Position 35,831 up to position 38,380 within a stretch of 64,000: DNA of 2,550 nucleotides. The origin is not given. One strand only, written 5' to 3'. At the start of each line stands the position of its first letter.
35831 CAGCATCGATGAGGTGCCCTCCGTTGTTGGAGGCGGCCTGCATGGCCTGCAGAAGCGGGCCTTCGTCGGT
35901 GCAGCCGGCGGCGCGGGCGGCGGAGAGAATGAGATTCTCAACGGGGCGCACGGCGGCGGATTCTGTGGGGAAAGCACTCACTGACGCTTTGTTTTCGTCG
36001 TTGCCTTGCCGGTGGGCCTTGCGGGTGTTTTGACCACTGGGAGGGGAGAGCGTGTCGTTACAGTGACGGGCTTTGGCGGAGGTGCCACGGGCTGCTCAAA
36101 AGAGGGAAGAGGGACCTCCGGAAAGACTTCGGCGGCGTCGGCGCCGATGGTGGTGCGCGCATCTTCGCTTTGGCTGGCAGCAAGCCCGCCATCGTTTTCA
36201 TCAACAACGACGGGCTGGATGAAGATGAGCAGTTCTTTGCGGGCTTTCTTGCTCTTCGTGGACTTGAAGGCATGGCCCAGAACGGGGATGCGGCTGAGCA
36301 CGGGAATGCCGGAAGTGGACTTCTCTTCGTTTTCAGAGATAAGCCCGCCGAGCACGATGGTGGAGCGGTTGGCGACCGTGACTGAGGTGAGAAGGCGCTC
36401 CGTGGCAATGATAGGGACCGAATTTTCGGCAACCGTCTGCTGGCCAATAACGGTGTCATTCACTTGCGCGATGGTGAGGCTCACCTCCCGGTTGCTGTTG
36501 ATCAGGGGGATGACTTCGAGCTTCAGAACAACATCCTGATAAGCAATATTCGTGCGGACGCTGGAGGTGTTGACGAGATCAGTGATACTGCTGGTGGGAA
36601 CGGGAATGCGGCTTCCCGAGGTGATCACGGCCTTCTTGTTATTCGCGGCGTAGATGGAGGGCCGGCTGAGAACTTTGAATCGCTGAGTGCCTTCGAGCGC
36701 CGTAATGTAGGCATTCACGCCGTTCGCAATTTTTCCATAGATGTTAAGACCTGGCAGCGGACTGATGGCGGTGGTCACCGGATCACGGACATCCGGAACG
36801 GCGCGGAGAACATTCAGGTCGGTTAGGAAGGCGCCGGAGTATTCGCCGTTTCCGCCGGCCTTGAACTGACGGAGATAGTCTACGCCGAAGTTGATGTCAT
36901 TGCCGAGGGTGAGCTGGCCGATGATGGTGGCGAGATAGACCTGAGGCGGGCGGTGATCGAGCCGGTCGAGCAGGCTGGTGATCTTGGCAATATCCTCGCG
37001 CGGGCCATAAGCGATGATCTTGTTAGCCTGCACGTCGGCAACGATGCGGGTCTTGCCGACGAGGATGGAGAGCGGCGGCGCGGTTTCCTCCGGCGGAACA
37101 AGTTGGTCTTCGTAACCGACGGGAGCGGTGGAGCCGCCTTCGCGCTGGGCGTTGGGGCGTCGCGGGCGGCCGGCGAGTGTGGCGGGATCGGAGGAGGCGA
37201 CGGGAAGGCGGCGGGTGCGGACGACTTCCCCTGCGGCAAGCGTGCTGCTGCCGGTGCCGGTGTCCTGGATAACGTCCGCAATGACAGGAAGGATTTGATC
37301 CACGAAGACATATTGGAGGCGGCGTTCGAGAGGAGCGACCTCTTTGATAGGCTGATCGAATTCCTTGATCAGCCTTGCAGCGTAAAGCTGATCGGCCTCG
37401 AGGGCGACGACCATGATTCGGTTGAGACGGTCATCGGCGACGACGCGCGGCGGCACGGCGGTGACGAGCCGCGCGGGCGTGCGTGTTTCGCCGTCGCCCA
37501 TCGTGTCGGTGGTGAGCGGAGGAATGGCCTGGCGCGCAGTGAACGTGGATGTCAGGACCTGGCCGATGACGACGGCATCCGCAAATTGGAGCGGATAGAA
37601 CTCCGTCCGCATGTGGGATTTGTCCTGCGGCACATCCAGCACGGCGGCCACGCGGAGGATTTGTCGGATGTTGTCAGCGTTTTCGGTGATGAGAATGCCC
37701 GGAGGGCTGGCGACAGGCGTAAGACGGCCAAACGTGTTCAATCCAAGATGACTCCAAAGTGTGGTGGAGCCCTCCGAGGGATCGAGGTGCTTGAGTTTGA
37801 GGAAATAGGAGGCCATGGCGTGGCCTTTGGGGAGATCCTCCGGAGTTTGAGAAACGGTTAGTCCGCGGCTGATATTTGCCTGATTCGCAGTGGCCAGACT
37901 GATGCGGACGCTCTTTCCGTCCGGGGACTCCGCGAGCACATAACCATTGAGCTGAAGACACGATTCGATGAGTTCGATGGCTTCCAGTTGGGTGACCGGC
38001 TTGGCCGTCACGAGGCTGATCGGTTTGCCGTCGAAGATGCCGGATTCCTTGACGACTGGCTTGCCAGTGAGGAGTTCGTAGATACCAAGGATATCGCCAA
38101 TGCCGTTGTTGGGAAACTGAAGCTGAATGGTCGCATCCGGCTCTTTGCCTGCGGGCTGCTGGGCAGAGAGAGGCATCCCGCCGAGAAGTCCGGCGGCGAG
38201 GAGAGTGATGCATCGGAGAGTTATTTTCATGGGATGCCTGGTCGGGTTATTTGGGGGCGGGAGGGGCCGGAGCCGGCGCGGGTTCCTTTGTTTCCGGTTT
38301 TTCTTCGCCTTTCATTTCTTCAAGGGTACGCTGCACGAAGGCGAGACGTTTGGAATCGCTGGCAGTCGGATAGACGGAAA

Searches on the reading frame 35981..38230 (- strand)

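Call 20: search_protein_families(library=pfam, proteins=[window:35981-38230:-], max_evalue=0.00001)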
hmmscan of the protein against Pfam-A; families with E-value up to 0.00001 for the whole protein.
window:35981-38230:- (750 aa): 2 families
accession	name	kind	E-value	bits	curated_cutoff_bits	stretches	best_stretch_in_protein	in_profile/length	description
PF00263.26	Secretin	-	5.5e-43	146.9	27.5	1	511-677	1-169/169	Bacterial type II and III secretion system protein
PF03958.22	Secretin_N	-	1.8e-19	70.1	28.2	1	304-430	5-69/69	Bacterial type II/III secretion system short domain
